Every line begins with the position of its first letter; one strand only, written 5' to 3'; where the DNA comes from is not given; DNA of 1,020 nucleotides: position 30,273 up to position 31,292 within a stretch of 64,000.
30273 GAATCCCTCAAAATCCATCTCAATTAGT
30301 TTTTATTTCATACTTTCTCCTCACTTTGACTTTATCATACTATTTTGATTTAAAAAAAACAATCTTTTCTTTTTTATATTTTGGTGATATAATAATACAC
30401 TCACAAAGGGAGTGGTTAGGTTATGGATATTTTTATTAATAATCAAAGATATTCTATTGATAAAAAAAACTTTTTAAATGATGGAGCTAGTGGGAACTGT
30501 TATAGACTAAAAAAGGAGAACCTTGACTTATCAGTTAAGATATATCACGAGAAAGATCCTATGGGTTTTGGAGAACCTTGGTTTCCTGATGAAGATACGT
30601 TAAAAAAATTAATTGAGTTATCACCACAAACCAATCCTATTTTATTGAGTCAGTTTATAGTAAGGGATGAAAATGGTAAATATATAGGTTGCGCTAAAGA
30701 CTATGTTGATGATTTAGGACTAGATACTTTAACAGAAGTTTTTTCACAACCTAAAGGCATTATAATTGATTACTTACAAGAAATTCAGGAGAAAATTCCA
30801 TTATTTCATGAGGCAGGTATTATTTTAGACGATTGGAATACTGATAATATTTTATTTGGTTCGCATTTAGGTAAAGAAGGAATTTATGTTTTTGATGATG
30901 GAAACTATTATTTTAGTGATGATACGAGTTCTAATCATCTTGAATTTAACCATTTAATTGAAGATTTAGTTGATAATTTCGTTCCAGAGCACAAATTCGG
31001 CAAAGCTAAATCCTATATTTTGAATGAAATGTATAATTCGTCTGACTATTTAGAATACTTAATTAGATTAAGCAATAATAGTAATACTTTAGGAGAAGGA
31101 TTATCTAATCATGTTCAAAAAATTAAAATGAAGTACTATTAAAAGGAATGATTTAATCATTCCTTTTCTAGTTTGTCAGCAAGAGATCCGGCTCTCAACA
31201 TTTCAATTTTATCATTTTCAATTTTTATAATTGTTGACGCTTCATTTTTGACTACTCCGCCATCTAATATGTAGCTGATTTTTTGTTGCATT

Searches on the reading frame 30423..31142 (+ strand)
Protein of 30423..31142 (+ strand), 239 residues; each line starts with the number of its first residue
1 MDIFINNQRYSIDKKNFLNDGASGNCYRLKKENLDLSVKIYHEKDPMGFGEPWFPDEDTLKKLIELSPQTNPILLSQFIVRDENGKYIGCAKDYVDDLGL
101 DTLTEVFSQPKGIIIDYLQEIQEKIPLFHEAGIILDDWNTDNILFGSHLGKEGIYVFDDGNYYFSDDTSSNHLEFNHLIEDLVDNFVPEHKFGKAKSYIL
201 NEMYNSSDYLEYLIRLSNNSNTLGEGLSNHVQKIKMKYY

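Call 3: search_protein_families(library=pfam, proteins=[window:30423-31142:+], max_evalue=1)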
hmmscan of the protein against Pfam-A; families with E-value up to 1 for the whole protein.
window:30423-31142:+ (239 aa): 2 families
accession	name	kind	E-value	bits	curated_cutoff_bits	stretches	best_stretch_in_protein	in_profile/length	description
PF13095.12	FTA2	-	0.031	14.4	30.2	1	88-144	155-203/214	Kinetochore Sim4 complex subunit FTA2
PF07989.16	Cnn_1N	-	0.045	14.4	28.5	1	28-67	11-49/74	Centrosomin N-terminal motif 1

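Call 4: search_protein_families(library=ncbifam, proteins=[window:30423-31142:+], max_evalue=1)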
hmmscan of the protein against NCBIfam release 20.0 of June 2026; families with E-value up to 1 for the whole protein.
window:30423-31142:+ (239 aa): 3 families
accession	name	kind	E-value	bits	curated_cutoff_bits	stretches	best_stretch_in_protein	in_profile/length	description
TIGR03724.2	arch_bud32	equivalog_domain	0.0056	16.2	125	1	101-174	78-143/193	KEOPS complex kinase/ATPase Bud32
NF002475.0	PRK01723.1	equivalog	0.1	11.6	142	1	117-148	148-179/241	3-deoxy-D-manno-octulosonic acid kinase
NF011462.0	PRK14879.1-3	equivalog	0.11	12.3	174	1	119-188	89-154/192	Kae1-associated kinase Bud32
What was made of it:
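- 30423..31142 (+): Divergently transcribed 239-aa ORF with weak Bud32/Kdo-kinase-like similarity. It neighbours the gene only in the closest clades. NCBIfam weak hits, E 0.006-0.1 (call 4).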

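Call 50: search_protein_families(library=padloc, proteins=[window:30423-31142:+], max_evalue=0.1)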
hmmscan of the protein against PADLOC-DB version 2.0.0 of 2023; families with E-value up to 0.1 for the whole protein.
window:30423-31142:+ (239 aa): 0 families

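Call 51: search_protein_families(library=phrogs, proteins=[window:30423-31142:+], max_evalue=0.1)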
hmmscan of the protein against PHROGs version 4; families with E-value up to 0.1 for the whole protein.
window:30423-31142:+ (239 aa): 1 family
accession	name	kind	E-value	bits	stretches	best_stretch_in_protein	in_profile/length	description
phrog_30344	-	unknown function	0.024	15.8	1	191-235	38-82/126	-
